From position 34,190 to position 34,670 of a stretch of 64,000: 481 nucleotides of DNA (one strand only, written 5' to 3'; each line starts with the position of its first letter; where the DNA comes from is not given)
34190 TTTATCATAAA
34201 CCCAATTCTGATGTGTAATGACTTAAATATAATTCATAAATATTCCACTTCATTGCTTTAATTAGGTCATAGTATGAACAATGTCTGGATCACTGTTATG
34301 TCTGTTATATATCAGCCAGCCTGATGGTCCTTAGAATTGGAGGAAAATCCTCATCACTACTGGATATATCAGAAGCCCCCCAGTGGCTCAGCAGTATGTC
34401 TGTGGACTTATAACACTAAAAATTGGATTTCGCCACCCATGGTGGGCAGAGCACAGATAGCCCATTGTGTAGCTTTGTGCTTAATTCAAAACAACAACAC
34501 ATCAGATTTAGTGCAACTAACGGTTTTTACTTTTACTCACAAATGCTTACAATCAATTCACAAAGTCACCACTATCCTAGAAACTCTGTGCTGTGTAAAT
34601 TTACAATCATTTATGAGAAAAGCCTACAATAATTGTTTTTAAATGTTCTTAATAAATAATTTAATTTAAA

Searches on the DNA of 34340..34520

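Call 48: search_rna_families(source=window, start=34340, end=34520, threshold=evalue, max_evalue=1, show_alignments=2)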
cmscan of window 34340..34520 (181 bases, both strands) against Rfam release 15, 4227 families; matches with E-value up to 1: 0.
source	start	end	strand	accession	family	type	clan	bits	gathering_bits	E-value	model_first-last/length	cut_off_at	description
